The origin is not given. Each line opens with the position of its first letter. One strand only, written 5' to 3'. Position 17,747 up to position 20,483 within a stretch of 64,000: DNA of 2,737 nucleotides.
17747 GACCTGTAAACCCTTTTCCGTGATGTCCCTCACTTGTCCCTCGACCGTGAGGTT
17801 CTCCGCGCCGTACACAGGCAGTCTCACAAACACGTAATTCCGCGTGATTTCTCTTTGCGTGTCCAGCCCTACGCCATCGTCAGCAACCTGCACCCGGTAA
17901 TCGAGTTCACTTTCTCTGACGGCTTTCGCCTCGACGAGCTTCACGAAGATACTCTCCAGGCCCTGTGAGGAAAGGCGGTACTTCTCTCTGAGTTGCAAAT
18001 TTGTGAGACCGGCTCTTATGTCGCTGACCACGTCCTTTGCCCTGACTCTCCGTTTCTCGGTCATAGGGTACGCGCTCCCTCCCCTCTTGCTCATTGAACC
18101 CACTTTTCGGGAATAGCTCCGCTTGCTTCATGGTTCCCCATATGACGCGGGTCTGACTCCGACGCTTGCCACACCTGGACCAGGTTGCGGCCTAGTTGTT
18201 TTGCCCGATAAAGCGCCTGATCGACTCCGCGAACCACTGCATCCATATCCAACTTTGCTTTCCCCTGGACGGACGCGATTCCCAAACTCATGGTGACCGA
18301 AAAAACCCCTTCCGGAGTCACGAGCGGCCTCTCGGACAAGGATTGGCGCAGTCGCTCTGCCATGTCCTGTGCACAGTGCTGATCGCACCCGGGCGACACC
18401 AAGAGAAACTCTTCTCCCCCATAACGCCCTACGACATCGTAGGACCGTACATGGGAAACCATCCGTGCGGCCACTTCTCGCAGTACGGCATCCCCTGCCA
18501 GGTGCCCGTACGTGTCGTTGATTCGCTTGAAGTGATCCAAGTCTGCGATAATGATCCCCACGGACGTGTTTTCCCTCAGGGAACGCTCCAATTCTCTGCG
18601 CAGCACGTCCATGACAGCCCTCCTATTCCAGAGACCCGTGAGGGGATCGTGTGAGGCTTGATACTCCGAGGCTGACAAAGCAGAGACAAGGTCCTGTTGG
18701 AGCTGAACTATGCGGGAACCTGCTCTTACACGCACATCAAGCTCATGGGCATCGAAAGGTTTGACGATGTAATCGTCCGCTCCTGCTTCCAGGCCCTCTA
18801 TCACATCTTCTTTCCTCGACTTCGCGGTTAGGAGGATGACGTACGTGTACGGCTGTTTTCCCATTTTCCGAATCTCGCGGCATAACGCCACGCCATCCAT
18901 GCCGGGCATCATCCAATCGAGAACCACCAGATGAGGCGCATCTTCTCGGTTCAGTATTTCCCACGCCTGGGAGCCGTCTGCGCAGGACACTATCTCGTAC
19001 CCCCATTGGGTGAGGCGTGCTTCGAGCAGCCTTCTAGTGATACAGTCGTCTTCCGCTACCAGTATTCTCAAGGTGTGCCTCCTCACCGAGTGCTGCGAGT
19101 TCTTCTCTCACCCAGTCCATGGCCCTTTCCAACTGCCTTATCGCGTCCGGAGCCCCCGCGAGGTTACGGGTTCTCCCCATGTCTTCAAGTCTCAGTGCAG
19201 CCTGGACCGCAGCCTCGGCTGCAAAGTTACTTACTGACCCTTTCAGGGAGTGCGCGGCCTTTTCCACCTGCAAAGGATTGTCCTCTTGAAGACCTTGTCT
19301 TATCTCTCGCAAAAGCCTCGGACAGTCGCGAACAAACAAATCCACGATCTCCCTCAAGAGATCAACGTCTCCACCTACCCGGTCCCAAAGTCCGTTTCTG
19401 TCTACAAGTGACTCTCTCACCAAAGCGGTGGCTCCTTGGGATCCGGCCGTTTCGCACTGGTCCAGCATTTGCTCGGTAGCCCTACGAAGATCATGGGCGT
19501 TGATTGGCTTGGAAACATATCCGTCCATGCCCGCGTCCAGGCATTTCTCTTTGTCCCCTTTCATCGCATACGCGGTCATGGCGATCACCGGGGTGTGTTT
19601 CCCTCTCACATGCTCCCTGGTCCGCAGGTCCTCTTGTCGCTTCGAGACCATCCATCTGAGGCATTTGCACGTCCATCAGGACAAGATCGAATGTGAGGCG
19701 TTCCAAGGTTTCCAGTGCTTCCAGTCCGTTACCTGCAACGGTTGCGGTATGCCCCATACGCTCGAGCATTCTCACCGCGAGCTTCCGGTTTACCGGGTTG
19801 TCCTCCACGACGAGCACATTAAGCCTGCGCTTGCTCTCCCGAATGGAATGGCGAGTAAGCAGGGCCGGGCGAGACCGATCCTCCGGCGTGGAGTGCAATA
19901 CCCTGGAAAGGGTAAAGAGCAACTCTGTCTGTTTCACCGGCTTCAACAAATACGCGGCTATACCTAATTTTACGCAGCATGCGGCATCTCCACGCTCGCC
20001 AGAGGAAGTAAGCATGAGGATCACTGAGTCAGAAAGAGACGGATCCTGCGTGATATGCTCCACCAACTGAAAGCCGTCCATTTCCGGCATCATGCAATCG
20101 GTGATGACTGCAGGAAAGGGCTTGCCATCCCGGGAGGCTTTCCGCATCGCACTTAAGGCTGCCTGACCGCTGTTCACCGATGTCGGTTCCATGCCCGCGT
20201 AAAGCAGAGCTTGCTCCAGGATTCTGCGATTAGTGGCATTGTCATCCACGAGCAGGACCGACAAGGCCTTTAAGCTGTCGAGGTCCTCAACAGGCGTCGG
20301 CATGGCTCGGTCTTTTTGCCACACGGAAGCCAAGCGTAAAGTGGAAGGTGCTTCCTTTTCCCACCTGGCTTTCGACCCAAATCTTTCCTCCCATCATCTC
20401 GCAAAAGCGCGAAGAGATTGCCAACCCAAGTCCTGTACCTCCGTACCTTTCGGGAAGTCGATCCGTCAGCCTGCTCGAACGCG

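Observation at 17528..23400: Unrecognised 35-aa motif (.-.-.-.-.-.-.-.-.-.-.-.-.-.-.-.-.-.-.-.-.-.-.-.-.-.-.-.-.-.) shared by the PilZ-like protein and a zinc-ribbon protein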

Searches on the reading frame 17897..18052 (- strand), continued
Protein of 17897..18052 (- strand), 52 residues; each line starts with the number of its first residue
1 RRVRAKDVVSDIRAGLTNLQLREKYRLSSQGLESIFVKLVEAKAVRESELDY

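Call 69: list_cluster_members(proteins=[P0049, P0056, P0058, P0059, P0068, P0074, P0087, P0092, P0120, P0193])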
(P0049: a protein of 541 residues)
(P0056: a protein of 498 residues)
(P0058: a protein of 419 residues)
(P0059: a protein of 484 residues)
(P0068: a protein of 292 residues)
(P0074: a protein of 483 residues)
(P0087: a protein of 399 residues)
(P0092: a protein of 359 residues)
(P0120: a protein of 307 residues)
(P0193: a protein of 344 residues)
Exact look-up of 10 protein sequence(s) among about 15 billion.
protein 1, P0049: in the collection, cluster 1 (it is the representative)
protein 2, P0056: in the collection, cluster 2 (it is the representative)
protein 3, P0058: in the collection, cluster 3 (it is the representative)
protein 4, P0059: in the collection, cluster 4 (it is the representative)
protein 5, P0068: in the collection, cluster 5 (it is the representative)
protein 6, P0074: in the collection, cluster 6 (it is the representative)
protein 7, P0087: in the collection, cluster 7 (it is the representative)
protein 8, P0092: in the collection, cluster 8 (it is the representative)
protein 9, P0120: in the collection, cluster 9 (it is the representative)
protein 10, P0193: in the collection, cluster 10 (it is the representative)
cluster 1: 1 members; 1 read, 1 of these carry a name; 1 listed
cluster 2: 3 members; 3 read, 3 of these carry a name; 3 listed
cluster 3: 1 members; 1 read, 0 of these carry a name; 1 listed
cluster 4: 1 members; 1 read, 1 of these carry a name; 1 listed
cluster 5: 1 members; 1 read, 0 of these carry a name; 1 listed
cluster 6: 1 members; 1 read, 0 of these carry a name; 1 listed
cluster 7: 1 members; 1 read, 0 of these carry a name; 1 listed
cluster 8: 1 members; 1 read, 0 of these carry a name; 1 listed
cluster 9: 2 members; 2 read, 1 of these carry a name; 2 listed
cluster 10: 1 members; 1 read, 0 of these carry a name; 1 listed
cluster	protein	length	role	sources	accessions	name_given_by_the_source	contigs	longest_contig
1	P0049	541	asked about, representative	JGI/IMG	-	uncharacterized protein (DUF433 family)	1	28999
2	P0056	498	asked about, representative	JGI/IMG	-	uncharacterized protein (DUF433 family)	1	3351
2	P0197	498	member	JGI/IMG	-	uncharacterized protein (DUF433 family)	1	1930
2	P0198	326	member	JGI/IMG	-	hypothetical protein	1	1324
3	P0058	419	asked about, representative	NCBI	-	-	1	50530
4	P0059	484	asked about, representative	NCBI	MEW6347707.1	MAG: ankyrin repeat domain-containing protein [Thermodesulfobacteriota bacterium]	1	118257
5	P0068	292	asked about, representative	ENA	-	-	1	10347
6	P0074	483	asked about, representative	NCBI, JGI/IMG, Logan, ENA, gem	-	-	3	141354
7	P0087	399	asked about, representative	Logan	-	-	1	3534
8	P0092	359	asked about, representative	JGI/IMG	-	-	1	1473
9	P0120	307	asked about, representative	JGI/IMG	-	uncharacterized protein (DUF433 family)/predicted Zn-ribbon and HTH transcriptional ...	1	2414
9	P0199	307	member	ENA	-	-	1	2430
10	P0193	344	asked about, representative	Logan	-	-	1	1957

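Call 78: find_encoding_contigs(protein=P0048, flank=7000, max_places=2)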
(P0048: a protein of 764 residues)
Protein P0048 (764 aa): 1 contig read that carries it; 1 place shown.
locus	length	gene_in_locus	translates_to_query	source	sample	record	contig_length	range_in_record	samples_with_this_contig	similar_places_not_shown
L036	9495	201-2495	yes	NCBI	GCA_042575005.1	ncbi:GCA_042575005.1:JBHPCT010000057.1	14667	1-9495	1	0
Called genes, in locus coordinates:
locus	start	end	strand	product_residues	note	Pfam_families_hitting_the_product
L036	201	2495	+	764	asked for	PF04255:DUF433 (faint), PF06627:DUF1153 (faint), PF21120: (faint)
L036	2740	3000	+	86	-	PF04277:OAD_gamma (weak)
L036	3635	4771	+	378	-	PF03977:OAD_beta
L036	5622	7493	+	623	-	PF13188:PAS_8 (faint), PF00989:PAS, PF08448:PAS_4, PF13426:PAS_9, PF02518:HATPase_c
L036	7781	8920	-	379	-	PF00768:Peptidase_S11, PF13354:Beta-lactamase2 (weak)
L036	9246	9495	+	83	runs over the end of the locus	-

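Call 84: search_protein_families(library=ncbifam, proteins=[P0048, P0053, P0100, P0150, P0082, P0116], max_evalue=0.01)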
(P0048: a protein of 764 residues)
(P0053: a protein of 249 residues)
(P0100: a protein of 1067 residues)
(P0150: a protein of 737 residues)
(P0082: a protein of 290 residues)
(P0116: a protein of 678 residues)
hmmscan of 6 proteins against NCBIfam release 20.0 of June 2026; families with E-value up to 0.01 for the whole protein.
P0048 (764 aa): 3 families
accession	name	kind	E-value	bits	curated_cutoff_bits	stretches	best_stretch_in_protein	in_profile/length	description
TIGR03888.1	nitrile_beta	equivalog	1.2e-05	25.3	152.2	0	489-558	73-143/226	nitrile hydratase subunit beta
NF053610.1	Sso10a_fam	subfamily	0.0007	19.6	60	0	10-51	9-50/64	Sso10a family chromatin protein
NF040939.2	trans_reg_lrs14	equivalog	0.00088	19.3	90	0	314-362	27-75/103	Lrs14 family HTH-type transcriptional regulator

P0053 (249 aa): 2 families
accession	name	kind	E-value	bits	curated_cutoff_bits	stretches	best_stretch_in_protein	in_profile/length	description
NF040785.1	CD3324_fam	subfamily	1.5e-05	25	65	0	105-139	46-80/82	CD3324 family protein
NF053610.1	Sso10a_fam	subfamily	0.002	18.1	60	0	10-50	9-49/64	Sso10a family chromatin protein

P0100 (1067 aa): 13 families
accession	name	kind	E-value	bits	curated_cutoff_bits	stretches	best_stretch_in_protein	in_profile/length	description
NF041931.2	MzaA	equivalog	6.8e-75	253.3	800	9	955-1048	6-99/726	MZA anti-phage system associated sigma-70 family RNA polymerase sigma factor MzaA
NF043023.1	T4SS_AnkH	equivalog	5.1e-61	206.8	600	6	769-879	15-125/467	Dot/Icm T4SS effector AnkH/LegA3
NF043029.1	T4SS_AnkY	equivalog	2.1e-56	191.5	600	6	572-700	406-535/543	Dot/Icm T4SS effector AnkY/LegA9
NF043028.1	T4SS_AnkX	equivalog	2.3e-56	191.5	1400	5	477-695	403-621/938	Dot/Icm T4SS effector AnkN/AnkX/LegA8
NF043022.1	T4SS_AnkG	equivalog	7.8e-54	183.1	500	4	888-1030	299-449/455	Dot/Icm T4SS effector AnkG/AnkZ/LegA7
NF043021.1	T4SS_AnkF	equivalog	3.2e-32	111.8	1000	4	922-1029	589-678/917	Dot/Icm T4SS effector AnkF/LegA14/Ceg31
TIGR00870.1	trp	subfamily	4.3e-24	84.6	498.75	1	917-1015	130-209/747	transient-receptor-potential calcium channel protein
NF043019.1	T4SS_AnkC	equivalog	3e-20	72.5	450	4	836-1009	70-226/459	Dot/Icm T4SS effector AnkC/LegA12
NF038106.1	gamma_NF038106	equivalog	2.3e-15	56.6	50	0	706-755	22-71/93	PA4642 family protein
NF043024.1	T4SS_AnkI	equivalog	2.3e-15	56.3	550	2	912-961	235-285/439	Dot/Icm T4SS effector AnkI/LegAS4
NF043020.1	T4SS_AnkD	equivalog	2.4e-10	39.9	500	0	785-846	53-108/426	Dot/Icm T4SS effector AnkD/LegA15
NF040785.1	CD3324_fam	subfamily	0.00064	19.8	65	0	235-263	53-81/82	CD3324 family protein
NF053610.1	Sso10a_fam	subfamily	0.00083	19.3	60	0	111-152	9-50/64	Sso10a family chromatin protein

P0150 (737 aa): 13 families
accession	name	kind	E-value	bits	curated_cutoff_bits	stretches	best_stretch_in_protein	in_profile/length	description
TIGR00229.1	sensory_box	domain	6.8e-34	116.7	22.9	2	211-328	9-125/126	PAS domain S-box protein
NF047874.1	MASE3_PAS_HK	subfamily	1e-07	31.1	560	1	337-470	254-386/655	MASE3 domain-containing sensor histidine kinase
NF007298.0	PRK09776.1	equivalog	7.1e-07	27.5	1135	1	201-254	297-349/1111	diguanylate cyclase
NF008467.0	PRK11359.1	equivalog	1.6e-06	26.5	857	1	220-327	149-256/800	oxygen-sensing cyclic-di-GMP phosphodiesterase DosP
NF008468.0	PRK11360.1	equivalog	5e-06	25.2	646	0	221-333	282-391/616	two-component system sensor histidine kinase AtoS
NF010076.0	PRK13557.1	subfamily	6.5e-06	24.8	631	1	189-333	13-158/540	histidine kinase famiy protein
NF046044.1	PnpS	equivalog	9.5e-06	24.9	400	1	186-328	37-169/390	two-component system histidine kinase PnpS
NF053781.1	cdiGMPphdstlr2612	equivalog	1.3e-05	23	1600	1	217-388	25-193/1268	Tlr1612 family c-di-GMP phosphodiesterase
TIGR02938.1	nifL_nitrog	equivalog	0.00025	19.7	242.45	1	213-377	10-159/494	nitrogen fixation negative regulator NifL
NF045675.1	PhdiestaseDibA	equivalog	0.00064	18.2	980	1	222-328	93-198/623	phosphodiesterase DibA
NF052306.1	BluLightHisKinLov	equivalog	0.0028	16.6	450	1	227-328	45-145/334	blue-light-activated histidine kinase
NF052574.1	HisKinEspCMyxo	equivalog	0.0049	15.1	1200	0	220-324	299-403/785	serine histidine kinase EspC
NF041777.1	sens_FixL_Rhizob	equivalog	0.0072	15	850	0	339-387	114-162/485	sensor protein FixL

P0082 (290 aa): 1 family
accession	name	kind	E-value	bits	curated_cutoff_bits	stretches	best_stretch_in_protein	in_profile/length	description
NF053610.1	Sso10a_fam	subfamily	0.0016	18.4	60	0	101-138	15-52/64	Sso10a family chromatin protein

P0116 (678 aa): 6 families
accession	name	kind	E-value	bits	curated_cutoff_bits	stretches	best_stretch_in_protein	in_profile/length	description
NF041931.2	MzaA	equivalog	1.9e-15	56.8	800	1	558-644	5-91/726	MZA anti-phage system associated sigma-70 family RNA polymerase sigma factor MzaA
NF043029.1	T4SS_AnkY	equivalog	5.9e-10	38.2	600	1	550-631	453-534/543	Dot/Icm T4SS effector AnkY/LegA9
NF043023.1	T4SS_AnkH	equivalog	2.7e-08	33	600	1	568-645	12-89/467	Dot/Icm T4SS effector AnkH/LegA3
NF043022.1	T4SS_AnkG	equivalog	1.9e-05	23.6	500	1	552-638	362-453/455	Dot/Icm T4SS effector AnkG/AnkZ/LegA7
TIGR00870.1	trp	subfamily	0.00016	19.9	498.75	1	531-614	107-204/747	transient-receptor-potential calcium channel protein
NF043021.1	T4SS_AnkF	equivalog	0.0045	15.3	1000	0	557-619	587-650/917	Dot/Icm T4SS effector AnkF/LegA14/Ceg31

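Call 99: search_solved_structures(query=A9, max_evalue=0.2, show_alignments=5)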
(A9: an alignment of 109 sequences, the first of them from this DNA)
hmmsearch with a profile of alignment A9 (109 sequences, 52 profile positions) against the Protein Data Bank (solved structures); distinct sequences matched with E-value up to 0.2: 7.
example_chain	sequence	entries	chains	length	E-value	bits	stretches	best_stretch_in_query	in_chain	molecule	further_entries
8vd6_A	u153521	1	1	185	0.0002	24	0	6-35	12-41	CAP REPEAT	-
7u37_A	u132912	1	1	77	0.0032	20.2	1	13-48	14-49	Ferrous iron transport protein C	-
6dhx_A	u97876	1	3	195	0.043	16.6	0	23-46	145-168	TipC2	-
5af3_A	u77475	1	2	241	0.07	15.9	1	3-37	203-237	VAPBC49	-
4egy_A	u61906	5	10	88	0.096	15.4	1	17-45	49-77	Arabinose metabolism transcriptional repressor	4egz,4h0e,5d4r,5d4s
3epy_A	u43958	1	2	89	0.11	15.2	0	5-27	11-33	Acyl-CoA-binding domain-containing protein 7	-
2d1h_A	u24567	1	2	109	0.12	15.2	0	17-48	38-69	109aa long hypothetical transcriptional regulator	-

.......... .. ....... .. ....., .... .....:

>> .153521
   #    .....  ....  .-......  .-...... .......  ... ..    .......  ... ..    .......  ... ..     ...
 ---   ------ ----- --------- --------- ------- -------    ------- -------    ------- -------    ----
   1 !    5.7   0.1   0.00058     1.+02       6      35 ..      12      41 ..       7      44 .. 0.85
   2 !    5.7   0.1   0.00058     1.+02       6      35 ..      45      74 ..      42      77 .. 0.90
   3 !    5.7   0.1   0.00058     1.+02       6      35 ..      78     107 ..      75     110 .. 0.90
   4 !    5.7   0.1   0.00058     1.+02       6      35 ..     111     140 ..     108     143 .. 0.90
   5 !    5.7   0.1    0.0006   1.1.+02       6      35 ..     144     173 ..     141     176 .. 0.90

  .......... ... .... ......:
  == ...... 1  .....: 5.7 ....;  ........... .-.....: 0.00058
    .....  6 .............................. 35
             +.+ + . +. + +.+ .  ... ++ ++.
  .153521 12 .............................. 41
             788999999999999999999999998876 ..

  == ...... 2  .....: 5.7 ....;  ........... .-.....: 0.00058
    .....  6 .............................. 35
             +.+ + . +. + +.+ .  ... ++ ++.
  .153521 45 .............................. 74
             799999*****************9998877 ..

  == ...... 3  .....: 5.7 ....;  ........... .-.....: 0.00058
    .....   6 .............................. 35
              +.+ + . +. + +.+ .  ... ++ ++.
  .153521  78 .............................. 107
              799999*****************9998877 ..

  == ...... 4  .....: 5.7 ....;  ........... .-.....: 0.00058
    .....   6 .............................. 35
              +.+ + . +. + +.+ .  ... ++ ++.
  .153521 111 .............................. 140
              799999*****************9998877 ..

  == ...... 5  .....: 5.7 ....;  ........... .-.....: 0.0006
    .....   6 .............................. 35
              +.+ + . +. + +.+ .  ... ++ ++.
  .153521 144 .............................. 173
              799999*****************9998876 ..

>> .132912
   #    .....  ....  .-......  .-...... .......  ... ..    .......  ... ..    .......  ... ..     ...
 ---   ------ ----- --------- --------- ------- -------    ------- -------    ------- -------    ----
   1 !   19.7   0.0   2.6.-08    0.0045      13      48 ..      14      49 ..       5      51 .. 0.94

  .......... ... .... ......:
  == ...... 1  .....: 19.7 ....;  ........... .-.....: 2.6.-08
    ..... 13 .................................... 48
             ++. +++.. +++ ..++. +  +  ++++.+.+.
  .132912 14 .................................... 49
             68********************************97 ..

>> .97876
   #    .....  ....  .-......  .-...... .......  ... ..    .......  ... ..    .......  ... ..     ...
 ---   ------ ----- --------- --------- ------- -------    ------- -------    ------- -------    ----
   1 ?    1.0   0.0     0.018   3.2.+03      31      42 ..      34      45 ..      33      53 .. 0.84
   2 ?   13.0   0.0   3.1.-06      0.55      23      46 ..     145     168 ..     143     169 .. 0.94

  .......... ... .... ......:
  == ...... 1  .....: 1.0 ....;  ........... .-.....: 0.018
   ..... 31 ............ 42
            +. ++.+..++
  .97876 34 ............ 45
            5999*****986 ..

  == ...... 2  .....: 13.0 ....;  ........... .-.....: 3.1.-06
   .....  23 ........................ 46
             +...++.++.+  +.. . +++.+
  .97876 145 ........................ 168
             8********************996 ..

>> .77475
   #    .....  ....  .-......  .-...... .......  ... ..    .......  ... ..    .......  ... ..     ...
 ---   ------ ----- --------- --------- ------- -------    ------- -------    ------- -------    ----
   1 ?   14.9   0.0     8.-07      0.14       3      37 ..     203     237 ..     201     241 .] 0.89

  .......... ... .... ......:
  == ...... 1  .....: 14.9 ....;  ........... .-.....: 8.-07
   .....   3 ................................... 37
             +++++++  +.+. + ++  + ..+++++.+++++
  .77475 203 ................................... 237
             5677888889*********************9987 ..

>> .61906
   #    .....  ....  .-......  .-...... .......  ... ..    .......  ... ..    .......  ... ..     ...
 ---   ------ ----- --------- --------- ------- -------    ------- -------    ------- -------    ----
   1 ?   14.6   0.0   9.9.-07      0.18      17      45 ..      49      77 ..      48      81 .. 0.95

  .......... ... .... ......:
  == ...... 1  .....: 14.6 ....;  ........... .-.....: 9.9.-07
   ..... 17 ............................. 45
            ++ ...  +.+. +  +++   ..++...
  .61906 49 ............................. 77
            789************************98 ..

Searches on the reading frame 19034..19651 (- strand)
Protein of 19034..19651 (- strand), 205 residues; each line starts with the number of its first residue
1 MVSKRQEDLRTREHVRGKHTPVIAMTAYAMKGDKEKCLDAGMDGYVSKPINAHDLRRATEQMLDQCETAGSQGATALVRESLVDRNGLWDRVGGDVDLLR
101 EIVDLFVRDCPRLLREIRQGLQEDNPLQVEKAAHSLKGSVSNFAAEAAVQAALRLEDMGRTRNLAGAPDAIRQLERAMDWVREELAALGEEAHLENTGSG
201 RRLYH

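Call 3: search_protein_families(library=pfam, proteins=[window:19034-19651:-], max_evalue=1)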
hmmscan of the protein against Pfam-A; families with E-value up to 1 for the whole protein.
window:19034-19651:- (205 aa): 2 families
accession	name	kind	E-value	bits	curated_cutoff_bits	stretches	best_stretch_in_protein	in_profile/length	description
PF01627.28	Hpt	-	1.1e-13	51.6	24.6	1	101-182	1-82/84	Hpt domain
PF00072.30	Response_reg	-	2.2e-09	37.9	30.2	1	16-58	67-109/111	Response regulator receiver domain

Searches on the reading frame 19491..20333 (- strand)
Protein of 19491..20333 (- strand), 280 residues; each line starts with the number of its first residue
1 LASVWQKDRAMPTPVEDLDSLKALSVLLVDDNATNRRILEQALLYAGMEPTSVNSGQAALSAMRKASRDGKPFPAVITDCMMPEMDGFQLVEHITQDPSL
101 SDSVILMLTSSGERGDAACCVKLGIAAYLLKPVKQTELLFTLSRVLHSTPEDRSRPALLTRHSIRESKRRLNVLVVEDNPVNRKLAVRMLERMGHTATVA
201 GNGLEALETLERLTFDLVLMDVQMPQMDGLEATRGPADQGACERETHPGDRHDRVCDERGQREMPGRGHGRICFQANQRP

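Call 3: search_protein_families(library=pfam, proteins=[window:19491-20333:-], max_evalue=1)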
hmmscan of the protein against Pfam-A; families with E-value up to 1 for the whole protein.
window:19491-20333:- (280 aa): 2 families
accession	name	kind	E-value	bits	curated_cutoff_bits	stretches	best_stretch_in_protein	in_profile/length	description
PF00072.30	Response_reg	-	1.5e-38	131.8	30.2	2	26-139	1-107/111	Response regulator receiver domain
PF06490.17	FleQ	-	0.054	14.3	22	0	26-61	2-36/108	Flagellar regulatory protein FleQ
